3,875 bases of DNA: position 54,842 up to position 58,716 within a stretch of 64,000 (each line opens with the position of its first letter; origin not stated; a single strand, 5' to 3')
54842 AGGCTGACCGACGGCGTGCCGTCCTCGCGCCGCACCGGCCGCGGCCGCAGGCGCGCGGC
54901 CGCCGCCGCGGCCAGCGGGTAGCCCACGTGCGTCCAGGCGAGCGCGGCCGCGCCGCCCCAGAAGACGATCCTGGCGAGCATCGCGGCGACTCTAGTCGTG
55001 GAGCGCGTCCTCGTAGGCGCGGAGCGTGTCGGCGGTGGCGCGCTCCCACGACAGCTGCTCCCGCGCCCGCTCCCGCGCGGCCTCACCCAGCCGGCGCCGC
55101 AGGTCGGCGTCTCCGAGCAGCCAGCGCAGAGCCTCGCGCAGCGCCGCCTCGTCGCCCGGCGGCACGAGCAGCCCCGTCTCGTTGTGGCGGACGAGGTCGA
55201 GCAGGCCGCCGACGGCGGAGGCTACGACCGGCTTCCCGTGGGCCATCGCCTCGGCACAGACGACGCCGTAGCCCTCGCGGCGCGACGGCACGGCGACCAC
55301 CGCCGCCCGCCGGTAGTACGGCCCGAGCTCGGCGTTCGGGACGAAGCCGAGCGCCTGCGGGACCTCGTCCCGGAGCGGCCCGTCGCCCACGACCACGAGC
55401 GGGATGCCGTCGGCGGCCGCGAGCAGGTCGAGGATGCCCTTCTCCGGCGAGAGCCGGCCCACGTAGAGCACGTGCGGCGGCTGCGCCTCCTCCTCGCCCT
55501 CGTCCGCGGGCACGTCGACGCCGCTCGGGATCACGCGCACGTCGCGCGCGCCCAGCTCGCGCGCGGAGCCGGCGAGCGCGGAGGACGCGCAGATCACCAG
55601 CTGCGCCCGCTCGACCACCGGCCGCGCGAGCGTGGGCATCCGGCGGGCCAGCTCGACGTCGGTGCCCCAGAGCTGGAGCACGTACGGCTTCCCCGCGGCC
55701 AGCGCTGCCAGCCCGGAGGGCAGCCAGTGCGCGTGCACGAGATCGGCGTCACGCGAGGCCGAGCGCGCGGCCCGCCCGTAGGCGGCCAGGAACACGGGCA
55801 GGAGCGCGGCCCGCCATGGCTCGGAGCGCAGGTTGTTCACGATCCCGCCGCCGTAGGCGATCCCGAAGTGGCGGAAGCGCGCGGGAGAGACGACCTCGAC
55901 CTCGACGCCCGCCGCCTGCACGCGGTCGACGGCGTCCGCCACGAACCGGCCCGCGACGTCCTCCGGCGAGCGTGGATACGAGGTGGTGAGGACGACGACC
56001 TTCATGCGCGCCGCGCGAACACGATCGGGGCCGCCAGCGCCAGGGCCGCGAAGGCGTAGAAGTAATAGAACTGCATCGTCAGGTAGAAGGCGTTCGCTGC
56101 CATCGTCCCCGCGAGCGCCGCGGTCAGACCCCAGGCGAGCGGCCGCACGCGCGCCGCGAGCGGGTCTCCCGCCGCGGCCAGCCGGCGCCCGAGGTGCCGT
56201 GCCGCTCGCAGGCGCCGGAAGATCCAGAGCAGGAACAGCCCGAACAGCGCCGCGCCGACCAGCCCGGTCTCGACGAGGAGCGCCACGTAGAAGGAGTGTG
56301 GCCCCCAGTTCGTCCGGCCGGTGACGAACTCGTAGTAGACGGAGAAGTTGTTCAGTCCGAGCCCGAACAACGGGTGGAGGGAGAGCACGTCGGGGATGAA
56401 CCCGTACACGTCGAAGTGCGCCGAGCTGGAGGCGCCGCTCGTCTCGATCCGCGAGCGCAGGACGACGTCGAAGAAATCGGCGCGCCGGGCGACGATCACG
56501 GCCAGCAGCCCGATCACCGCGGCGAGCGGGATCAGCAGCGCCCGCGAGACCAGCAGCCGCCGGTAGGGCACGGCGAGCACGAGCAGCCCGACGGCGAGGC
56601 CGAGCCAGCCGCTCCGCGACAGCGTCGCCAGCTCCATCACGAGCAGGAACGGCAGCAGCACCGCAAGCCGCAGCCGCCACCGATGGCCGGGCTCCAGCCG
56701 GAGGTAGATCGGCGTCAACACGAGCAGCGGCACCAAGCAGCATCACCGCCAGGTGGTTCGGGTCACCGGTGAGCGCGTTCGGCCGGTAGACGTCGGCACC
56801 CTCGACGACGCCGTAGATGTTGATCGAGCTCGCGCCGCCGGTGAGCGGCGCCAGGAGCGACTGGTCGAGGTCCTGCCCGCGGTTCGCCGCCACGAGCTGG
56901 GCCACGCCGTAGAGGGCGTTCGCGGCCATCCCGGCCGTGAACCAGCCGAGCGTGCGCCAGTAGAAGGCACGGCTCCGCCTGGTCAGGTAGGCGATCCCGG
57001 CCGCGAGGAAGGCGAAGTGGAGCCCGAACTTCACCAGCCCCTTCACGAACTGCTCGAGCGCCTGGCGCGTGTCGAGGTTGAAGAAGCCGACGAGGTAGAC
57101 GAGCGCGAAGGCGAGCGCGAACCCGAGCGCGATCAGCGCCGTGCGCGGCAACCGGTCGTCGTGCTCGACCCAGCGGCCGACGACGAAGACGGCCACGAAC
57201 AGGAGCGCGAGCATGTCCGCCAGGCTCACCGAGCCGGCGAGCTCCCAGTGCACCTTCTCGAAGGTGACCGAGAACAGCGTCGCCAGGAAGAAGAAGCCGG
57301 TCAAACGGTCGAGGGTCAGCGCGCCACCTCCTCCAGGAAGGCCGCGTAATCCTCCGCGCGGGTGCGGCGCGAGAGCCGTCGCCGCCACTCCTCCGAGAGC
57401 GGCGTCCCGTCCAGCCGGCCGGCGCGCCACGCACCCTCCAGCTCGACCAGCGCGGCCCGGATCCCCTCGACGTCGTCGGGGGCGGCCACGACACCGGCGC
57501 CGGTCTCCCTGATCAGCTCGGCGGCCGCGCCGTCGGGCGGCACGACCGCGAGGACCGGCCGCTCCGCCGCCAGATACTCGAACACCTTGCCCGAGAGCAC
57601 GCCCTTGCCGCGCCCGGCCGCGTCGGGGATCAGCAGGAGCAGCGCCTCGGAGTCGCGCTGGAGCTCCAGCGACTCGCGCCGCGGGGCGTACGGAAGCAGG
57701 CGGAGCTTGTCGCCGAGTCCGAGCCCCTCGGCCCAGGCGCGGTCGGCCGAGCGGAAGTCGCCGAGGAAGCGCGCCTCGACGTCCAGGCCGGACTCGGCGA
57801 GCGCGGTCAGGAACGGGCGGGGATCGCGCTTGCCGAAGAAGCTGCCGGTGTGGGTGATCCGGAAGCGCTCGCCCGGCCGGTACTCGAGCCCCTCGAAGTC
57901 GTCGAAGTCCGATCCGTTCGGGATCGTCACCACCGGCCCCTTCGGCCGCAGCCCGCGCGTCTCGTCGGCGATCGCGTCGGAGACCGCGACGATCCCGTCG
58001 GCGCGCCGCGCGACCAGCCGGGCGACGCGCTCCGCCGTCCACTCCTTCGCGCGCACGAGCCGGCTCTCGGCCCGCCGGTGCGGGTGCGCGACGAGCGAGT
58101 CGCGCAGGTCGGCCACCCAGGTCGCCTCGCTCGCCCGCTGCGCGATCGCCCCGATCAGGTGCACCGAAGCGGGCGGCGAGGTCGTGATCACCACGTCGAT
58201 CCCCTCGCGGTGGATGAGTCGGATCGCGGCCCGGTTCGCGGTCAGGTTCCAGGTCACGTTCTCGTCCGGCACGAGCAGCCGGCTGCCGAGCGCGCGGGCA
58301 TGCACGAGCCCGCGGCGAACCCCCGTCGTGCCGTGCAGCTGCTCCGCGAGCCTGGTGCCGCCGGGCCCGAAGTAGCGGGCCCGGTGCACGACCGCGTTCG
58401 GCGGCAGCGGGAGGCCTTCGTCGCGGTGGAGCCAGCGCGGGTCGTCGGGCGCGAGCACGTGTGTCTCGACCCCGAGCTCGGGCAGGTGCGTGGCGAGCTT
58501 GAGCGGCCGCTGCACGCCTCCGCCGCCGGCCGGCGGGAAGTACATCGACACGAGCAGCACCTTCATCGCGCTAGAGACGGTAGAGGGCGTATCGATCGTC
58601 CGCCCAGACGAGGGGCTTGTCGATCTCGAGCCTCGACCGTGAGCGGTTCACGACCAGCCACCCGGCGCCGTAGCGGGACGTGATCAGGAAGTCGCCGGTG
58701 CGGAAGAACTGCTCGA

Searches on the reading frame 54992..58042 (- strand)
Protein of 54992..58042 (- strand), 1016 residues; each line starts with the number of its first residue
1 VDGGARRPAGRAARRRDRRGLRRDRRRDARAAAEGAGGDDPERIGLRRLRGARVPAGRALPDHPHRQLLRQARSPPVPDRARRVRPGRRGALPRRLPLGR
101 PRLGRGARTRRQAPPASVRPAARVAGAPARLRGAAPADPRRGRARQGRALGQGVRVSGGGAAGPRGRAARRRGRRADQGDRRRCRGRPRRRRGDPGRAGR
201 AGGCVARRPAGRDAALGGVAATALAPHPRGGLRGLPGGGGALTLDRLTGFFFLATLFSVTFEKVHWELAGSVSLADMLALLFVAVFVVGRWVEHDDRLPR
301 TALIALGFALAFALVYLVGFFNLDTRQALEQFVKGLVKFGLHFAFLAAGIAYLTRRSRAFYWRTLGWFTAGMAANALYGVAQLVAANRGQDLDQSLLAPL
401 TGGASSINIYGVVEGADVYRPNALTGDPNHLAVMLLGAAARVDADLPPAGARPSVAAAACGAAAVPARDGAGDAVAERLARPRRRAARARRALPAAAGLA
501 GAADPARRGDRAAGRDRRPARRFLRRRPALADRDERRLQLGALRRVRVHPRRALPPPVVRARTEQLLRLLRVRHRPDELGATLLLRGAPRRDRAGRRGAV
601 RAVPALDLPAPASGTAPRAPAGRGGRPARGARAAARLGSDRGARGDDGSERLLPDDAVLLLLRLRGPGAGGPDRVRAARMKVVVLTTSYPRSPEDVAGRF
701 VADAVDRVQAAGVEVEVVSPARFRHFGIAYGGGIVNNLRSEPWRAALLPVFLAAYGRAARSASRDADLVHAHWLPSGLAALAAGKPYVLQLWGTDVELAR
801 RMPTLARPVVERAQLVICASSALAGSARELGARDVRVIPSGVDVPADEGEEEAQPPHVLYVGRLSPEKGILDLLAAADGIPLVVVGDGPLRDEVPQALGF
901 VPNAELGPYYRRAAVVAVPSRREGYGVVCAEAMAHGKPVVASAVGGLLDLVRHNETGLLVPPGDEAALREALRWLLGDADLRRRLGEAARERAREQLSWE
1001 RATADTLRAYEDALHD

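Call 7: search_protein_families(library=pfam, proteins=[window:54992-58042:-], max_evalue=0.001)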
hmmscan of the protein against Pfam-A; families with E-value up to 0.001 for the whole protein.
window:54992-58042:- (1016 aa): 5 families
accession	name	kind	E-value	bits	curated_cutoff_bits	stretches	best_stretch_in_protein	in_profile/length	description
PF00534.26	Glycos_transf_1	-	2.3e-31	109.1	26.4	1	852-992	12-172/172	Glycosyl transferases group 1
PF13692.12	Glyco_trans_1_4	-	1.3e-27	97.3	27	1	856-978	2-142/142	Glycosyl transferases group 1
PF13439.12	Glyco_transf_4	-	3.1e-14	53.8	28.5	1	697-844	4-168/170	Glycosyltransferase Family 4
PF20706.3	GT4-conflict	-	3.8e-14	52.9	26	1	905-1004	274-383/385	Family 4 Glycosyltransferase in conflict systems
PF13524.12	Glyco_trans_1_2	-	1.5e-08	35.2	25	1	871-1004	6-140/144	Glycosyl transferase-like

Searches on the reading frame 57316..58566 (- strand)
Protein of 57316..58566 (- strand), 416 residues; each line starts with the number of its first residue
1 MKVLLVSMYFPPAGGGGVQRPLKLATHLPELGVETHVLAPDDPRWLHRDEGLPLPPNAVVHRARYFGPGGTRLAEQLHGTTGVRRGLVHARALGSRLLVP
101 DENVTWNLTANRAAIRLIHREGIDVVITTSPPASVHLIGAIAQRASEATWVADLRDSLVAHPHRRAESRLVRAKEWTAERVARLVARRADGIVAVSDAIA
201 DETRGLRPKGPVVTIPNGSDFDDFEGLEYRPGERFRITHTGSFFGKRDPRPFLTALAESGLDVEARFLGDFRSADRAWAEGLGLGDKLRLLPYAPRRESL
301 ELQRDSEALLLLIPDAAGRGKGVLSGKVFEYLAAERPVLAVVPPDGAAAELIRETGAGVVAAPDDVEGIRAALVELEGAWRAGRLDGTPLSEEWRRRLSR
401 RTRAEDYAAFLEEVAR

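Call 7: search_protein_families(library=pfam, proteins=[window:57316-58566:-], max_evalue=0.001)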
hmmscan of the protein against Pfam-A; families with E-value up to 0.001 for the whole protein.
window:57316-58566:- (416 aa): 3 families
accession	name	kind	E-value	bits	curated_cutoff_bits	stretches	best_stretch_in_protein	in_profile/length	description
PF13439.12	Glyco_transf_4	-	1.3e-15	58.3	28.5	1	15-221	2-168/170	Glycosyltransferase Family 4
PF13579.12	Glyco_trans_4_4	-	5.9e-13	49.9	29.7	1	15-218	1-158/158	Glycosyl transferase 4-like domain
PF13692.12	Glyco_trans_1_4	-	0.00048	20.8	27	0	262-376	33-139/142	Glycosyl transferases group 1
